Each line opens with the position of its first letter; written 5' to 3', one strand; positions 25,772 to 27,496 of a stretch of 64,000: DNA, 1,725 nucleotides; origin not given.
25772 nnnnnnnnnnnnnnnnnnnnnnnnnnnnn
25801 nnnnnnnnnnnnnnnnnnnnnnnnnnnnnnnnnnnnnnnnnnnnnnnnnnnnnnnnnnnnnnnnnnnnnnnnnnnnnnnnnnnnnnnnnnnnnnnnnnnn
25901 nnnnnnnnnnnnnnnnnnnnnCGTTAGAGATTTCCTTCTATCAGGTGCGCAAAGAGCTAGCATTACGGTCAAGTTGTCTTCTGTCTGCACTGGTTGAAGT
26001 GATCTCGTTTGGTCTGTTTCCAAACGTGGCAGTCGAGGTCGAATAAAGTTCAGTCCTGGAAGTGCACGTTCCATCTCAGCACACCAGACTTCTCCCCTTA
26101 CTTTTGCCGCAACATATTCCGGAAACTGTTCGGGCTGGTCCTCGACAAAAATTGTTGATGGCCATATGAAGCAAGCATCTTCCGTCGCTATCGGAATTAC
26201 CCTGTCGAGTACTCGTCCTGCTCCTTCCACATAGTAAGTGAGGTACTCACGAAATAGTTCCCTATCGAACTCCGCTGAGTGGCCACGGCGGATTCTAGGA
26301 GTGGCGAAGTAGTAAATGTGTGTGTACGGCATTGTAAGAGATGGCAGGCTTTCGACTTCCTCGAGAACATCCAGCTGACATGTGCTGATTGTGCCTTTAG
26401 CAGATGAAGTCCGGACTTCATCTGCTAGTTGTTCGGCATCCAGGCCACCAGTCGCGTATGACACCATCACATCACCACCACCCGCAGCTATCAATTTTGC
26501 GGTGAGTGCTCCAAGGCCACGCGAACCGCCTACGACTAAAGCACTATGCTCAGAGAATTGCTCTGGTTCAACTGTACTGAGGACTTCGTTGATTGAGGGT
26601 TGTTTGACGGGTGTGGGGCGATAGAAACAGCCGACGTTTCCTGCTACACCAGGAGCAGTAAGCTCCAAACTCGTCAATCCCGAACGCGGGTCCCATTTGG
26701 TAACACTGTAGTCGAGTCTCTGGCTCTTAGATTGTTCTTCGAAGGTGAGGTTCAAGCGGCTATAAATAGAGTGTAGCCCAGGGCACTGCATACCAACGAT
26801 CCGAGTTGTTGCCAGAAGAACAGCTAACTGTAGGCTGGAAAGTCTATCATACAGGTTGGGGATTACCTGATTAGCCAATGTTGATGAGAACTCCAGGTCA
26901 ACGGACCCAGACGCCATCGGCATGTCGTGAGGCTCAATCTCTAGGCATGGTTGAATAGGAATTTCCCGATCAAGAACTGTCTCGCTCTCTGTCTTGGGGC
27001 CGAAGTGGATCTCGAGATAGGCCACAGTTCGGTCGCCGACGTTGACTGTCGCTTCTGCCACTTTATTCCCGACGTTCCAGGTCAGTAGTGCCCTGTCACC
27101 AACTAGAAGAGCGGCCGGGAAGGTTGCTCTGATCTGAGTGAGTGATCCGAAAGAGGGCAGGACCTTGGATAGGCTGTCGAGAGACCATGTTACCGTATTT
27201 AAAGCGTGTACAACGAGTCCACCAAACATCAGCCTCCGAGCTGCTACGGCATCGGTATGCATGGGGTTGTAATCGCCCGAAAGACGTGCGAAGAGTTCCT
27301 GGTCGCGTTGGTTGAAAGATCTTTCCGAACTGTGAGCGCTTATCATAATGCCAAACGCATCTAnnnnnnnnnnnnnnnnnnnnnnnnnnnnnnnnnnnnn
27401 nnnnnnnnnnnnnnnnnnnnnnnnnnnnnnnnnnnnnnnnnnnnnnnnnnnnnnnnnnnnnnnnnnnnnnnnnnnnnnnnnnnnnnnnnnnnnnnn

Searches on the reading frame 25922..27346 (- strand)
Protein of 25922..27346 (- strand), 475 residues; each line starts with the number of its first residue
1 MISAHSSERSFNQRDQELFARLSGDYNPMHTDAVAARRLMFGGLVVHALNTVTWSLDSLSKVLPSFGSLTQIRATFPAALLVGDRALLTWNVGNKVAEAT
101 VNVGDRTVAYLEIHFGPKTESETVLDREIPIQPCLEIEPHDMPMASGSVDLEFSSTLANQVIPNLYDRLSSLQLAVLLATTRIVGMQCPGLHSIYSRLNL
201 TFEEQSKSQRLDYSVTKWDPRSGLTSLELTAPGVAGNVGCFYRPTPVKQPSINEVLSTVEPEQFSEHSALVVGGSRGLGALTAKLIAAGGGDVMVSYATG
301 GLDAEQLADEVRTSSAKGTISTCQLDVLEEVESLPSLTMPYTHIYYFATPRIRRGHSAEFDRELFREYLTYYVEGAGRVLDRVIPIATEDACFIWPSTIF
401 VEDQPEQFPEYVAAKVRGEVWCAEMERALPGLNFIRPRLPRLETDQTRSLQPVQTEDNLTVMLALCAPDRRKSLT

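Call 15: search_protein_families(library=pfam, proteins=[window:25922-27346:-])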
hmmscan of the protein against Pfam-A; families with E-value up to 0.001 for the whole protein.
window:25922-27346:- (475 aa): 2 families
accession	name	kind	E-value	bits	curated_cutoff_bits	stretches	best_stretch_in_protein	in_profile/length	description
PF01575.25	MaoC_dehydratas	-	5.8e-12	45.7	27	1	7-101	14-111/123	MaoC like domain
PF00106.31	adh_short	-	7e-05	22.8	26.6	1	269-329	3-60/195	short chain dehydrogenase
